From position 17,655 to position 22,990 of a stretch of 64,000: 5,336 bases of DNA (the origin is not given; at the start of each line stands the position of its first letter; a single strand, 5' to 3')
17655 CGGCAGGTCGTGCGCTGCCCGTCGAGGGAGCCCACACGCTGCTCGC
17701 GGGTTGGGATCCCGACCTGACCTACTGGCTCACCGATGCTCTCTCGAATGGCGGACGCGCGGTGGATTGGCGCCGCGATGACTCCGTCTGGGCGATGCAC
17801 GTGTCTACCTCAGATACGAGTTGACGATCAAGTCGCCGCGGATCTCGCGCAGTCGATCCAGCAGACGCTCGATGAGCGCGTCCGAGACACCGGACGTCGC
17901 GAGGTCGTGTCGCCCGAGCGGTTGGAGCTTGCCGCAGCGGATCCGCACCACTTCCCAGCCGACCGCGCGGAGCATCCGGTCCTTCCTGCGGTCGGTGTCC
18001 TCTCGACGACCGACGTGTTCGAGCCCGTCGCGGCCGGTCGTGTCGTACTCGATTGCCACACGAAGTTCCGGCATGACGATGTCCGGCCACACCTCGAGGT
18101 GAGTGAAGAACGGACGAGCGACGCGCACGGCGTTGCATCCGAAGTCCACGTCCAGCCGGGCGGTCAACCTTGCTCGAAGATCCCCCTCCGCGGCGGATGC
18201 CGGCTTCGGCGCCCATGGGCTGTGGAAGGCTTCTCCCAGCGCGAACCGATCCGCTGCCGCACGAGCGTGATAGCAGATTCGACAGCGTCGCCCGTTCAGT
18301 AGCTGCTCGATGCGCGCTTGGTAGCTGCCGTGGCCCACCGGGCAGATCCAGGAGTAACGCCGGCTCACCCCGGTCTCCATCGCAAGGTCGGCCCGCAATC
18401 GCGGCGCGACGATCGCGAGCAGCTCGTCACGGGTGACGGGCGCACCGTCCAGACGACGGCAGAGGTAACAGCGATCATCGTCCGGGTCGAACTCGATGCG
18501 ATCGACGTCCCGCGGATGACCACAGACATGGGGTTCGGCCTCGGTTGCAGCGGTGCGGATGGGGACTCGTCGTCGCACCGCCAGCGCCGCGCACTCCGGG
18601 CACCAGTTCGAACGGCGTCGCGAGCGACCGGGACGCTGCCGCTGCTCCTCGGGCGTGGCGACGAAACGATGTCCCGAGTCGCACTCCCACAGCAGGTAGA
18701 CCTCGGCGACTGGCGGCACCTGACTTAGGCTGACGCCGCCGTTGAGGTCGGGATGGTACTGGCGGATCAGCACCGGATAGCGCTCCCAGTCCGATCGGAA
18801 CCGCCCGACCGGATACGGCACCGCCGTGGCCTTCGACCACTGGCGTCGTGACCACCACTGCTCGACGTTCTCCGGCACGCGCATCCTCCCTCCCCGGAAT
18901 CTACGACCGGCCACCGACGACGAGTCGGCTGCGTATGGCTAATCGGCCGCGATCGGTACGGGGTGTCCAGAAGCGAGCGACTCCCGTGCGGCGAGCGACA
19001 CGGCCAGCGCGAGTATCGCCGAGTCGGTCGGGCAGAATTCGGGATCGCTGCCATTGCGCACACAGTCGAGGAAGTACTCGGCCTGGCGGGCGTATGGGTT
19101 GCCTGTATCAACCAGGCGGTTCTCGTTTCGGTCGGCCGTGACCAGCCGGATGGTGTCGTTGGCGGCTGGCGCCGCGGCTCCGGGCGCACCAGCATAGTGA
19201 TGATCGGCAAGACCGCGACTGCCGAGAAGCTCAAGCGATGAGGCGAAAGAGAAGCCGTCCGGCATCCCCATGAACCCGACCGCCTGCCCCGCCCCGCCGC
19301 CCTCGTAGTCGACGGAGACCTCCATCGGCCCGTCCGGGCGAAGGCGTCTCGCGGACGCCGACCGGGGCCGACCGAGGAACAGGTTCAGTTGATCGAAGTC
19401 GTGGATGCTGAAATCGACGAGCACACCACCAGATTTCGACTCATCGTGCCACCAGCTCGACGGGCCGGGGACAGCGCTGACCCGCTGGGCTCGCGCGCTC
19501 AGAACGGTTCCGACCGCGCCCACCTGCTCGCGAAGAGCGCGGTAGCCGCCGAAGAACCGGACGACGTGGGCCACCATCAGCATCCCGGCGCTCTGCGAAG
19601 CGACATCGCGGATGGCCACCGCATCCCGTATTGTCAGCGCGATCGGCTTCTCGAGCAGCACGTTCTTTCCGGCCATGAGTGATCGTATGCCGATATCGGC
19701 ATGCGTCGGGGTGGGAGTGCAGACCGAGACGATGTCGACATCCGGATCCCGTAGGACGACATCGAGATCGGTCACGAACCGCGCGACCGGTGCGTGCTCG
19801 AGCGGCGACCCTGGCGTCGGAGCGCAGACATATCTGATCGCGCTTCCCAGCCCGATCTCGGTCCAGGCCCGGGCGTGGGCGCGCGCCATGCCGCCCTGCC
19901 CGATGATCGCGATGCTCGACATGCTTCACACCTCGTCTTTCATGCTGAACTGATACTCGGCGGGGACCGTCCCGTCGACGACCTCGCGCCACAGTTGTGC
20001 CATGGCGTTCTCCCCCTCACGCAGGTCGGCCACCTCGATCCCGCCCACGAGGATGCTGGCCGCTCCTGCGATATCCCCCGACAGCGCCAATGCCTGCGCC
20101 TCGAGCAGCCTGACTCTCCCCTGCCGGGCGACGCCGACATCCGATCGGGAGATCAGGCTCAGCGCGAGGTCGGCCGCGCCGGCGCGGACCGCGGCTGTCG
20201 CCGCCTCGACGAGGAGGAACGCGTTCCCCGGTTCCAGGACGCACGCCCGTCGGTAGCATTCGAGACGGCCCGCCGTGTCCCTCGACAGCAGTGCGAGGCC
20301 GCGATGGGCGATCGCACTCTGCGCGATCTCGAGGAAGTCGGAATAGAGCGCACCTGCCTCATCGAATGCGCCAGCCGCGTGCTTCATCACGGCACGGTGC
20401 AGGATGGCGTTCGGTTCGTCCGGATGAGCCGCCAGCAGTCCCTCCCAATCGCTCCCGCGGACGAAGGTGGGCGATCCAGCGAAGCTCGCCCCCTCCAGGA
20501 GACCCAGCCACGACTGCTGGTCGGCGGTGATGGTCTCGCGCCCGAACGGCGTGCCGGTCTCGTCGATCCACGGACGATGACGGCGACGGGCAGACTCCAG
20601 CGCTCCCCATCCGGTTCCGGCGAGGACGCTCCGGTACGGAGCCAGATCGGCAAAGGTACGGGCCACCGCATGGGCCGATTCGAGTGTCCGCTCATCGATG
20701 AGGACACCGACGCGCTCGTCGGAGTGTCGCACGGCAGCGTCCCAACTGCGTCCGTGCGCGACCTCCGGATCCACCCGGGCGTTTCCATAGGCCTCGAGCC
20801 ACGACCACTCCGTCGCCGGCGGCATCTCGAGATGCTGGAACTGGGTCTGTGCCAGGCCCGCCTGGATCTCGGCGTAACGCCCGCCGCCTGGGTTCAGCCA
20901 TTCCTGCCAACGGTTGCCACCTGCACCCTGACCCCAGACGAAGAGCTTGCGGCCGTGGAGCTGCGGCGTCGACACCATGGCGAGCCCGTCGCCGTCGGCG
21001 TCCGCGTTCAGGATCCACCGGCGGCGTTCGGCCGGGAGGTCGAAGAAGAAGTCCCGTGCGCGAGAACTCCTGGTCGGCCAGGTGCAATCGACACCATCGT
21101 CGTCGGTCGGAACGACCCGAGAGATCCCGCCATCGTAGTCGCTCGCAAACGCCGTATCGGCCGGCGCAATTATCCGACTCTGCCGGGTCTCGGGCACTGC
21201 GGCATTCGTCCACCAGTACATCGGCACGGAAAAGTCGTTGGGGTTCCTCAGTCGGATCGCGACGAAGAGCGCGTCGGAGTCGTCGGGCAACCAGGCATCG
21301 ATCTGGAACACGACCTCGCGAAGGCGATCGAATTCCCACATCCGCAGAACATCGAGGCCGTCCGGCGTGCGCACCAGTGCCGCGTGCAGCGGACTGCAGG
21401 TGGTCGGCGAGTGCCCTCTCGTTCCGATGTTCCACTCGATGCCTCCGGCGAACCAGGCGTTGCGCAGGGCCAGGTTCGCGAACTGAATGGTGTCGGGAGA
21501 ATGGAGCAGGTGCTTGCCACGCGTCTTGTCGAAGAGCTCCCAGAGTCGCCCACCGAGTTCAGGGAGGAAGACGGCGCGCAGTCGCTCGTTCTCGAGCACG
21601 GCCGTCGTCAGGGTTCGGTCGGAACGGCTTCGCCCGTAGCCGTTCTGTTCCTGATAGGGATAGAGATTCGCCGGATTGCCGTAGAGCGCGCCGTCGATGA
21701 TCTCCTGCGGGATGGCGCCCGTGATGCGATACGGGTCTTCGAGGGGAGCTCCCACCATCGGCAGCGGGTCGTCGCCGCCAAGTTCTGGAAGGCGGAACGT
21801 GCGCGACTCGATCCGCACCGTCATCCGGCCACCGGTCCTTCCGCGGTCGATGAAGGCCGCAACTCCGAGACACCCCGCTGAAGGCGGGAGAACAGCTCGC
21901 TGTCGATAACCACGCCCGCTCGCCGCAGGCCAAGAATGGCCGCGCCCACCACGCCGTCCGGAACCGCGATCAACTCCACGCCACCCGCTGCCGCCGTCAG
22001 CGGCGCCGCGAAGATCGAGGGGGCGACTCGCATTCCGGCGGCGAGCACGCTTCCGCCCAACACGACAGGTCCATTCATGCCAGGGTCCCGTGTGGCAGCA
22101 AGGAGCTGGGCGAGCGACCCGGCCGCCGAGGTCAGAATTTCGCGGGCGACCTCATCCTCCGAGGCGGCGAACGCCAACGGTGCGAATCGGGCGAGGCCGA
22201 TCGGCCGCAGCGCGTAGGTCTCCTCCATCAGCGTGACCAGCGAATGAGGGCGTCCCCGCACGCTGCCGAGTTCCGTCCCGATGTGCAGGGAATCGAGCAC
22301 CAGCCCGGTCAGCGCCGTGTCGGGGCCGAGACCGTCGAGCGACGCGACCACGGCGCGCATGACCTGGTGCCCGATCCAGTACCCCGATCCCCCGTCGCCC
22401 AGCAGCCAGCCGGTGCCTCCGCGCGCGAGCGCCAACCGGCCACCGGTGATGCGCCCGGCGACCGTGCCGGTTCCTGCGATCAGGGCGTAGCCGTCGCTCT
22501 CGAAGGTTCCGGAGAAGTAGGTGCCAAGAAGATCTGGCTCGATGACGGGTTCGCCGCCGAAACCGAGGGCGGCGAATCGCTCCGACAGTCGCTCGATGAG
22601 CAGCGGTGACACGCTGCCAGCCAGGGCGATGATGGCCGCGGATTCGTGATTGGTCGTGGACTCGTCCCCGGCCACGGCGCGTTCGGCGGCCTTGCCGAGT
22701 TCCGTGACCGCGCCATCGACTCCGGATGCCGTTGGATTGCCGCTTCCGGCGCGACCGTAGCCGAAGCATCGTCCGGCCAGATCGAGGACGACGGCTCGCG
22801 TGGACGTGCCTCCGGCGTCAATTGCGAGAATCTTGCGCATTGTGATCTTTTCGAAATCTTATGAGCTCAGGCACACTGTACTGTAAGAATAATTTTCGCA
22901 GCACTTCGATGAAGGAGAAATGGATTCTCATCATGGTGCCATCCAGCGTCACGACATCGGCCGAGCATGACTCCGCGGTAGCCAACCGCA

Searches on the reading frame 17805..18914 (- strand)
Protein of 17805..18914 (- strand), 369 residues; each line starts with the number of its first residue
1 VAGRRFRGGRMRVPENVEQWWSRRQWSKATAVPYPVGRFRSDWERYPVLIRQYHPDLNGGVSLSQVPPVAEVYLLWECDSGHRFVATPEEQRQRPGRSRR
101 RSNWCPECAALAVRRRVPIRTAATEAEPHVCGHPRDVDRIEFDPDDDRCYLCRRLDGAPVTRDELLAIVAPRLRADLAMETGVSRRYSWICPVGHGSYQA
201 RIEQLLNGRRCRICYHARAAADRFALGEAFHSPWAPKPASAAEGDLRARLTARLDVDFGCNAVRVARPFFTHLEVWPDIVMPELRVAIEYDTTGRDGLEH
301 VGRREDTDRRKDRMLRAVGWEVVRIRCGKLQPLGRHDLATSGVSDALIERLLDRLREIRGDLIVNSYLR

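Call 91: search_protein_families(library=pfam, proteins=[window:17805-18914:-], max_evalue=0.00001)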
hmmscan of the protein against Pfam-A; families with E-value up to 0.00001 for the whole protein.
window:17805-18914:- (369 aa): 1 family
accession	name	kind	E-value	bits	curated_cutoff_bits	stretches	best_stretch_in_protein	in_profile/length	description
PF14311.12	DUF4379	-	9.6e-13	48.6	24.5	1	49-109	1-54/56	Probable Treble clef zinc finger domain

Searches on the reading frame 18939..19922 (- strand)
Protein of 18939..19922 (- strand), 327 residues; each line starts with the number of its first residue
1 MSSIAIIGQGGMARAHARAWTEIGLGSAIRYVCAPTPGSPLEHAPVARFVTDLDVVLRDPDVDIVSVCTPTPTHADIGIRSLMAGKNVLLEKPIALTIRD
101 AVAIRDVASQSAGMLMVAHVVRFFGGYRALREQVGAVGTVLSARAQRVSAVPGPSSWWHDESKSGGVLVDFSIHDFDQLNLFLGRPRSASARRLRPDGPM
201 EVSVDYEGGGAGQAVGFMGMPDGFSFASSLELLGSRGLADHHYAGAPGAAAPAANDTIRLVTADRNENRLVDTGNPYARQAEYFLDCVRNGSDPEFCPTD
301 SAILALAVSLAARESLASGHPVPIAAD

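Call 91: search_protein_families(library=pfam, proteins=[window:18939-19922:-], max_evalue=0.00001)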
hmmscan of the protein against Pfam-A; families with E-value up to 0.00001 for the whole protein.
window:18939-19922:- (327 aa): 3 families
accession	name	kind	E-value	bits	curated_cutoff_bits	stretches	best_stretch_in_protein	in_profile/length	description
PF01408.29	GFO_IDH_MocA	-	8.7e-22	78.5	24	1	4-119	3-120/120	Oxidoreductase family, NAD-binding Rossmann fold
PF22725.1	GFO_IDH_MocA_C3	-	5.1e-11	43.1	27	1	135-237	11-121/124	GFO/IDH/MocA C-terminal domain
PF02894.22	GFO_IDH_MocA_C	-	1.3e-10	41.9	22.9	1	135-324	7-218/218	Oxidoreductase family, C-terminal alpha/beta domain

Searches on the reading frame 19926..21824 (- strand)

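Call 91: search_protein_families(library=pfam, proteins=[window:19926-21824:-], max_evalue=0.00001)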
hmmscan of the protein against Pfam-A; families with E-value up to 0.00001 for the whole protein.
window:19926-21824:- (632 aa): 1 family
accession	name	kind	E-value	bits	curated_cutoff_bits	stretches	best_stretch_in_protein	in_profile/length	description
PF17128.10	DUF5107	-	6.4e-36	124.3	24.4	1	50-334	2-285/310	Domain of unknown function (DUF5107)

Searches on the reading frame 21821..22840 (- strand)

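Call 91: search_protein_families(library=pfam, proteins=[window:21821-22840:-], max_evalue=0.00001)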
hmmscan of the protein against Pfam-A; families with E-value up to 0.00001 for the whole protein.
window:21821-22840:- (339 aa): 1 family
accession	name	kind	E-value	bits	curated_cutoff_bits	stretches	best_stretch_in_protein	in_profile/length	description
PF01869.26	BcrAD_BadFG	-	5.5e-20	72.4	31.5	1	7-304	3-271/271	BadF/BadG/BcrA/BcrD ATPase family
